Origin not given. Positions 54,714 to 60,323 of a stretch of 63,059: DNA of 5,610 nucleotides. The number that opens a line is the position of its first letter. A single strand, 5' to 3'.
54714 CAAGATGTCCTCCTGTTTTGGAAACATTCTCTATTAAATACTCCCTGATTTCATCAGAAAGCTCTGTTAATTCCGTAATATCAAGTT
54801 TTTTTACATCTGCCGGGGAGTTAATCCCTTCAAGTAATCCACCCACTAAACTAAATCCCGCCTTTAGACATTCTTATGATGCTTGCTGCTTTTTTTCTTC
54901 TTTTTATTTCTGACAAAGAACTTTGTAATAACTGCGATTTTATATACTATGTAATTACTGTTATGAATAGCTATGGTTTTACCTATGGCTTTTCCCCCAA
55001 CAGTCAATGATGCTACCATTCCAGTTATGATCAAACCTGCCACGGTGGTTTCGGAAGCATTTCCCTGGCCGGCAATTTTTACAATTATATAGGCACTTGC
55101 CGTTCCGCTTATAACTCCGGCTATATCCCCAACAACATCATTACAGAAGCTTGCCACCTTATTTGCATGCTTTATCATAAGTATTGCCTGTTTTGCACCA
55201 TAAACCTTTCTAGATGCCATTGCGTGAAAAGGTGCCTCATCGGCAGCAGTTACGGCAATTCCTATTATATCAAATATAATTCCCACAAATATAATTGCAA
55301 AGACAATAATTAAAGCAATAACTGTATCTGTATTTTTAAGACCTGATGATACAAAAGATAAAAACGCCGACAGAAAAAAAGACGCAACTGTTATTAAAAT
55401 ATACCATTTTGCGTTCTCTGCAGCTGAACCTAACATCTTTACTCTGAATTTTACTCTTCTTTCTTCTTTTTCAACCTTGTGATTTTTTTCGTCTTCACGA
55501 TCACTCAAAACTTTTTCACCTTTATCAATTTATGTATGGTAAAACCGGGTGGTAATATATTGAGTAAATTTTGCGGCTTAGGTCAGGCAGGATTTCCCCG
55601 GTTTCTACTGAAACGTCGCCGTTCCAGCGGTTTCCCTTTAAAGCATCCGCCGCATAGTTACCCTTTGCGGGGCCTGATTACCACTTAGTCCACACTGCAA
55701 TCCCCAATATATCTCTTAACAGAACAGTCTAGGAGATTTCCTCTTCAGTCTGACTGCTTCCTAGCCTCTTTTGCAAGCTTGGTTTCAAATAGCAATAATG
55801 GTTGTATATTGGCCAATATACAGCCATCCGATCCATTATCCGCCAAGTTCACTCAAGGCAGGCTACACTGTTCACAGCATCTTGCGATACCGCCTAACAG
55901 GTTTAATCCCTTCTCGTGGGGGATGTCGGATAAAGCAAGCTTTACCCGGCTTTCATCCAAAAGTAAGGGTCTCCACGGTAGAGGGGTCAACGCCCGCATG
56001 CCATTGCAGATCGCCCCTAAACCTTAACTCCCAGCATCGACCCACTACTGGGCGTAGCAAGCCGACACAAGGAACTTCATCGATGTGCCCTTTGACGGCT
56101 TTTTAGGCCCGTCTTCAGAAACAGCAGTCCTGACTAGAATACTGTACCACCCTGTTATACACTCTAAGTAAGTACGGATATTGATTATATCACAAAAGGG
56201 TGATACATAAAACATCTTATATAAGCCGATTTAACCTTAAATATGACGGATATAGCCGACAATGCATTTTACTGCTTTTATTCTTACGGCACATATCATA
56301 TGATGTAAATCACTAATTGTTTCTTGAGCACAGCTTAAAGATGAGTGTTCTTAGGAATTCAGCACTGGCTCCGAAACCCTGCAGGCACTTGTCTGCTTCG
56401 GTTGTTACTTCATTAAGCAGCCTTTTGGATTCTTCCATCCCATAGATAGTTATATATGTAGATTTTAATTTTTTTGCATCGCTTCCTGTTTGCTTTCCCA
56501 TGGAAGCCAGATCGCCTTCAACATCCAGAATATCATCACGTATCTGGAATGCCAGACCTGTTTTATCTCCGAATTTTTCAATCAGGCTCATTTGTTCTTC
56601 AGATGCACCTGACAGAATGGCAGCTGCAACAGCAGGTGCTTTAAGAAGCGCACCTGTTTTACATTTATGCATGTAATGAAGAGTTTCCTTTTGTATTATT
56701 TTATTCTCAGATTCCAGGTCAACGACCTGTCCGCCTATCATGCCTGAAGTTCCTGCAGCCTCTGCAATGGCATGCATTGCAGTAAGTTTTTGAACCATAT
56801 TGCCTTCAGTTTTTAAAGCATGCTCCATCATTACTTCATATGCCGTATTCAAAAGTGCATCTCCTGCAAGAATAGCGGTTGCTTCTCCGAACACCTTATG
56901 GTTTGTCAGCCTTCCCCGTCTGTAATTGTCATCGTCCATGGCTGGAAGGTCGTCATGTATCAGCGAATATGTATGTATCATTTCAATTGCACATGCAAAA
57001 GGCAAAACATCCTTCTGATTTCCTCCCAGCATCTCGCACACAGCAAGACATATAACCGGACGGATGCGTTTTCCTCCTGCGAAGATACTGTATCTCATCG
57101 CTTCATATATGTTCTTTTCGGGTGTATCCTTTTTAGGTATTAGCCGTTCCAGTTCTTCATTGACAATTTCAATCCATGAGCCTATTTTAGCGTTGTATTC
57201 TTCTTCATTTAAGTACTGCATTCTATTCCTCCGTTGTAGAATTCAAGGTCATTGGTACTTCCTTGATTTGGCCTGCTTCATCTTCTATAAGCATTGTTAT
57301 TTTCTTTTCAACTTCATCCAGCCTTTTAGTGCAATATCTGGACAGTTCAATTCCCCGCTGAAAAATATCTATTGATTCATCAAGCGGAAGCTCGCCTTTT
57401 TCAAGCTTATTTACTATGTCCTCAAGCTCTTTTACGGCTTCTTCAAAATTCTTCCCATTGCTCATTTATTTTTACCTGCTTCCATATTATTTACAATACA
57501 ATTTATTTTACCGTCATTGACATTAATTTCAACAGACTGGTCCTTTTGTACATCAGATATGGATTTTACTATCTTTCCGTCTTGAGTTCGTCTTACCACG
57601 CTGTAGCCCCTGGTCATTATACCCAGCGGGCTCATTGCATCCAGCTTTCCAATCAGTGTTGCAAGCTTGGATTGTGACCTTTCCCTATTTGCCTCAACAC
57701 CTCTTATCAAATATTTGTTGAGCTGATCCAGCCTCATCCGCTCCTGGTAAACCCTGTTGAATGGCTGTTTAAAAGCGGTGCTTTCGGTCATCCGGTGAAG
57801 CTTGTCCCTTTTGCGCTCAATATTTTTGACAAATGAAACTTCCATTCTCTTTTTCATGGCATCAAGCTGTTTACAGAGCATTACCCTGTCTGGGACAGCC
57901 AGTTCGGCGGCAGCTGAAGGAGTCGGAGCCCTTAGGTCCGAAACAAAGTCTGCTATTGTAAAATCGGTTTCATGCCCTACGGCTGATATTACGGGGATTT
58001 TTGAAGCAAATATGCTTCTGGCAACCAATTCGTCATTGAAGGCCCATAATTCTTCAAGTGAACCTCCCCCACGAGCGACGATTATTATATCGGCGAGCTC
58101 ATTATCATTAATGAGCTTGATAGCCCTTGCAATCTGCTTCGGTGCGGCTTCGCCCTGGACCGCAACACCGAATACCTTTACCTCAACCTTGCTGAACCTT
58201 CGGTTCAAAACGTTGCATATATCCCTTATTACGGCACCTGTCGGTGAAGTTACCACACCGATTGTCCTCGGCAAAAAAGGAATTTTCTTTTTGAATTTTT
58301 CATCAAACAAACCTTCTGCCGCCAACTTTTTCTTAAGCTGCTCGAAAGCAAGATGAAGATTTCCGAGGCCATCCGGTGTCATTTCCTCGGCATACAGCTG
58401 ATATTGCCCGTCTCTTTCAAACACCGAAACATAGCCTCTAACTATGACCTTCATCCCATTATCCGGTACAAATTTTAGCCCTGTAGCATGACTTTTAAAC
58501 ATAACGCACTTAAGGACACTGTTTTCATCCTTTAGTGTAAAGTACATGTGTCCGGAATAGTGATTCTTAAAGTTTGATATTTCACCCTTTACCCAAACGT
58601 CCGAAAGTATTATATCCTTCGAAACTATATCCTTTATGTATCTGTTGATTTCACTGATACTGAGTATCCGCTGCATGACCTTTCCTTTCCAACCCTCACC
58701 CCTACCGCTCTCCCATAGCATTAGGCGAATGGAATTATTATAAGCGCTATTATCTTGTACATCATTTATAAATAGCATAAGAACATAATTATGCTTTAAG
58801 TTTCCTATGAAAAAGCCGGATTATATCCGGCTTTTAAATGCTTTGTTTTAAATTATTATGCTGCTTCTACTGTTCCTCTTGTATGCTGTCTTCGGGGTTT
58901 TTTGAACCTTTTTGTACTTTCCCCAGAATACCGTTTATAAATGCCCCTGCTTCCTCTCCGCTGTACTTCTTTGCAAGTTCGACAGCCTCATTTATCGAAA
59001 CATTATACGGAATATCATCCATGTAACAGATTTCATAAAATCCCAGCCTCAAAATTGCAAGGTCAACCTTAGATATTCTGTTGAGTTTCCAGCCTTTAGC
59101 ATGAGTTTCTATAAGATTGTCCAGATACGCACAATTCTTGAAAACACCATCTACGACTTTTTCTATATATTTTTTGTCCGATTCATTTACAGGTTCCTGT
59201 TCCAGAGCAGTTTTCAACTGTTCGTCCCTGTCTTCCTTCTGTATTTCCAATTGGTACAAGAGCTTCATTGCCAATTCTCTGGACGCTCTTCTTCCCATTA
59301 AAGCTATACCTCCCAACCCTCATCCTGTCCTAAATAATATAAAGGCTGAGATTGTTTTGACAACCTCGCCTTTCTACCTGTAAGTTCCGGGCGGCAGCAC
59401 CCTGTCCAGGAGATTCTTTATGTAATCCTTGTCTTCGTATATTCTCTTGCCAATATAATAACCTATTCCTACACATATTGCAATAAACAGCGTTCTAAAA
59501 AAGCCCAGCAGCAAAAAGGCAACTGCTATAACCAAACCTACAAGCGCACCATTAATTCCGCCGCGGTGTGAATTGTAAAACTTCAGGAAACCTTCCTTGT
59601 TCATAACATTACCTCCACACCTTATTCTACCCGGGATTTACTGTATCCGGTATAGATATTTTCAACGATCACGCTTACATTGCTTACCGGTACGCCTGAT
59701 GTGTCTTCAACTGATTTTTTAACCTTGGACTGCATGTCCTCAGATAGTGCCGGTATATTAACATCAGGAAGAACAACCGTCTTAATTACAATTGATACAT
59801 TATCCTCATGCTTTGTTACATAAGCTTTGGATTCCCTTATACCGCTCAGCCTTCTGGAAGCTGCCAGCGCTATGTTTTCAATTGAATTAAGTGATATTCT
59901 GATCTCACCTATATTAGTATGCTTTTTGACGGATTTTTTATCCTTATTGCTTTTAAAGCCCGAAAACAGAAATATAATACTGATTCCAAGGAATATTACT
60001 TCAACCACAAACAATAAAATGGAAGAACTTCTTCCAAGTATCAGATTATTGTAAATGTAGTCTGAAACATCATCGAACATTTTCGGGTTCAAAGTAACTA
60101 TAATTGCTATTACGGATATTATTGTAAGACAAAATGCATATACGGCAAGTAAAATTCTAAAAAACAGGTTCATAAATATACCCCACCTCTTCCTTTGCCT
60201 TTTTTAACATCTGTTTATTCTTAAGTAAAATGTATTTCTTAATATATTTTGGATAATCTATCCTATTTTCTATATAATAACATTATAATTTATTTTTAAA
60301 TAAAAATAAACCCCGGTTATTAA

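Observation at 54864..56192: Unannotated 606-nt structured RNA between ispA and dxs: probable OLE RNA with its OapA partner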

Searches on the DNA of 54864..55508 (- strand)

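Call 17: search_rna_families(sources=[L001, L002, L003, L004, L005, L007, L008, L009, L010, L011, L013, L026, L014, L016, L018, L021, L027, L037, L060, L061], threshold=gathering)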
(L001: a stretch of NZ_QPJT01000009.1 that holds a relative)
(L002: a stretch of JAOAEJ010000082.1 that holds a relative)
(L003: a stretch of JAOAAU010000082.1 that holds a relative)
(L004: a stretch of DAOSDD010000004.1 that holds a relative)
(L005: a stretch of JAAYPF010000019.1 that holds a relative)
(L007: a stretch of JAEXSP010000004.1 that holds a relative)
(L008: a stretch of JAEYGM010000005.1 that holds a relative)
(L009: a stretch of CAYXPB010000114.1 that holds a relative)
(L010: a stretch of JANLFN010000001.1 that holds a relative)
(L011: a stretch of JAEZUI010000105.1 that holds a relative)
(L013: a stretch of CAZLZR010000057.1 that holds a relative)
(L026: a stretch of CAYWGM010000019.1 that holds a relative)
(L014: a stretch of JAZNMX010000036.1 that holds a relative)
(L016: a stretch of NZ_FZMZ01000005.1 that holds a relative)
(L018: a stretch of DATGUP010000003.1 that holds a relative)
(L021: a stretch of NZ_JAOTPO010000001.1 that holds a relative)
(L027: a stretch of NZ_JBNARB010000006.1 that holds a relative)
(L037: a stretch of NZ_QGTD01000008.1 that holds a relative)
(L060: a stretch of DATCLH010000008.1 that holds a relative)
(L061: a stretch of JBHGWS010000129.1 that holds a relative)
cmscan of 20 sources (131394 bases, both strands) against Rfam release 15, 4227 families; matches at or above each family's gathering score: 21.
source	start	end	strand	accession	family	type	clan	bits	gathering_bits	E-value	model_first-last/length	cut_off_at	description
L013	2263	2902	+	RF01071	OLE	Gene;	-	551.3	50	1.4e-158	1-616/616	no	Ornate Large Extremophilic RNA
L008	2234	2878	+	RF01071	OLE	Gene;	-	549.5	50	4.6e-158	1-616/616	no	Ornate Large Extremophilic RNA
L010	2229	2911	+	RF01071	OLE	Gene;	-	547.2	50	2.2e-157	1-616/616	no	Ornate Large Extremophilic RNA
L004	2261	2893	+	RF01071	OLE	Gene;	-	546.2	50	4.3e-157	1-616/616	no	Ornate Large Extremophilic RNA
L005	2292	2934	+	RF01071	OLE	Gene;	-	545.1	50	9.3e-157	1-616/616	no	Ornate Large Extremophilic RNA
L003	2268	2916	+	RF01071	OLE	Gene;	-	542.8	50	4.4e-156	1-616/616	no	Ornate Large Extremophilic RNA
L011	2294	2936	+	RF01071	OLE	Gene;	-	541.8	50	8.7e-156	1-616/616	no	Ornate Large Extremophilic RNA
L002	2256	2904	+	RF01071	OLE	Gene;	-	538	50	1.2e-154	1-616/616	no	Ornate Large Extremophilic RNA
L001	2303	2957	+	RF01071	OLE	Gene;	-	535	50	9.2e-154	1-616/616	no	Ornate Large Extremophilic RNA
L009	2283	2925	+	RF01071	OLE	Gene;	-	534.3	50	1.4e-153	1-616/616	no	Ornate Large Extremophilic RNA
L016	2368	2991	+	RF01071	OLE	Gene;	-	526.6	50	2.8e-151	1-616/616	no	Ornate Large Extremophilic RNA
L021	2280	2904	+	RF01071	OLE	Gene;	-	524.7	50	1.1e-150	1-616/616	no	Ornate Large Extremophilic RNA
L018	2402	3028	+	RF01071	OLE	Gene;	-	520.8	50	1.5e-149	1-616/616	no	Ornate Large Extremophilic RNA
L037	2309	2938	+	RF01071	OLE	Gene;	-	520.5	50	1.8e-149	1-616/616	no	Ornate Large Extremophilic RNA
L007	2183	2861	+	RF01071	OLE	Gene;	-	519.2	50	4.3e-149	1-616/616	no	Ornate Large Extremophilic RNA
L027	2339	2920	+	RF01071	OLE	Gene;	-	504.9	50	7.5e-145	1-616/616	no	Ornate Large Extremophilic RNA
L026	2360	2983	+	RF01071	OLE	Gene;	-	477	50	1.5e-136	1-616/616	no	Ornate Large Extremophilic RNA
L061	2206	2857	+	RF01071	OLE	Gene;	-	455.1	50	4.7e-130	1-616/616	no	Ornate Large Extremophilic RNA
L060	2267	2885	+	RF01071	OLE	Gene;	-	433.4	50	1.3e-123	1-616/616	no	Ornate Large Extremophilic RNA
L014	2341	2980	+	RF01071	OLE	Gene;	-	426.7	50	1.2e-121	1-616/616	no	Ornate Large Extremophilic RNA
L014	630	977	+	RF00023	tmRNA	Gene;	CL00001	159.4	47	1.2e-62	1-374/374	no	transfer-messenger RNA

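Call 47: search_rna_families(source=L066, threshold=gathering)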
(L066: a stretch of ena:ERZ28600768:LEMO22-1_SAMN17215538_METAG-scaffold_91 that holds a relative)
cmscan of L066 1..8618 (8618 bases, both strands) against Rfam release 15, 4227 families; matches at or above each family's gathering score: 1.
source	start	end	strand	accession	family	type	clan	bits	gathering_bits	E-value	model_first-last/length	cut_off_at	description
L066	3341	3976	+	RF01071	OLE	Gene;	-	541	50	9.8e-157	1-616/616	no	Ornate Large Extremophilic RNA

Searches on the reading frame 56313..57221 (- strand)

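Call 4: search_protein_families(library=pfam, proteins=[window:56313-57221:-], max_evalue=0.01)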
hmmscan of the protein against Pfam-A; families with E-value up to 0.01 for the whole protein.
window:56313-57221:- (302 aa): 1 family
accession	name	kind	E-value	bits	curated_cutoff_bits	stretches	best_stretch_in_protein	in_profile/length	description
PF00348.22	polyprenyl_synt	-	4.8e-62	209.9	27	1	36-276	2-237/251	Polyprenyl synthetase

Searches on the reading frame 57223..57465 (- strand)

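Call 4: search_protein_families(library=pfam, proteins=[window:57223-57465:-], max_evalue=0.01)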
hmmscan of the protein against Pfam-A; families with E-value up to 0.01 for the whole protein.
window:57223-57465:- (80 aa): 1 family
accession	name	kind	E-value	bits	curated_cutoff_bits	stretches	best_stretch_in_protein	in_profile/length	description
PF02609.21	Exonuc_VII_S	-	7.1e-24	84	24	1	7-57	1-51/52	Exonuclease VII small subunit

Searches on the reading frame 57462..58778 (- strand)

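Call 4: search_protein_families(library=pfam, proteins=[window:57462-58778:-], max_evalue=0.01)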
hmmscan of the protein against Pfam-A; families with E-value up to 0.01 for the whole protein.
window:57462-58778:- (438 aa): 3 families
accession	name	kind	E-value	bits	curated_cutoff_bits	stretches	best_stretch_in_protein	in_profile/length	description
PF02601.20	Exonuc_VII_L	-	1.2e-96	324.4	35.9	2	157-374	1-216/315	Exonuclease VII, large subunit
PF13742.12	tRNA_anti_2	-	3.8e-34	117.2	27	1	39-133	1-94/95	OB-fold nucleic acid binding domain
PF01336.31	tRNA_anti-codon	-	1.1e-14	54.5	27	1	61-135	1-74/75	OB-fold nucleic acid binding domain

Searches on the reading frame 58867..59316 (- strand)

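Call 4: search_protein_families(library=pfam, proteins=[window:58867-59316:-], max_evalue=0.01)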
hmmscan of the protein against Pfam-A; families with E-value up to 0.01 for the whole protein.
window:58867-59316:- (149 aa): 1 family
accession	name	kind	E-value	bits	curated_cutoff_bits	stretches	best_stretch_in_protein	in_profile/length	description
PF01029.23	NusB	-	1.7e-42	145.4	23.1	1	11-136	2-133/133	NusB family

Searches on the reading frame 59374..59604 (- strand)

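Call 34: search_protein_families(library=pfam, proteins=[window:59374-59604:-], max_evalue=0.001)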
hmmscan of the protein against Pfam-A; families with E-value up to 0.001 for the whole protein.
window:59374-59604:- (76 aa): 1 family
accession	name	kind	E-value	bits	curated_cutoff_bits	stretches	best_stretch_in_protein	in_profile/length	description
PF10031.14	DUF2273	-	7.4e-18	64.8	25.4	1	9-55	1-47/48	Small integral membrane protein (DUF2273)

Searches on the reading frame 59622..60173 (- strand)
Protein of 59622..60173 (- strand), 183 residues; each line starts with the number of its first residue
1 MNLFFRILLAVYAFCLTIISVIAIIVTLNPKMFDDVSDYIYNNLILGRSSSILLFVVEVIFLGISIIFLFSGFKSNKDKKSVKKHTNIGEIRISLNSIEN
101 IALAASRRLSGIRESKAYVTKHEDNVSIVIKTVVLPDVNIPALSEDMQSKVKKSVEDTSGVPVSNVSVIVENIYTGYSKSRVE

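Call 34: search_protein_families(library=pfam, proteins=[window:59622-60173:-], max_evalue=0.001)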
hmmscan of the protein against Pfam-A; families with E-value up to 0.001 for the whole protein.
window:59622-60173:- (183 aa): 1 family
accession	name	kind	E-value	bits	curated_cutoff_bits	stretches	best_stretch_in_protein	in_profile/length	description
PF03780.18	Asp23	-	7.2e-08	33.3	28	1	118-173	51-107/108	Asp23 family, cell envelope-related function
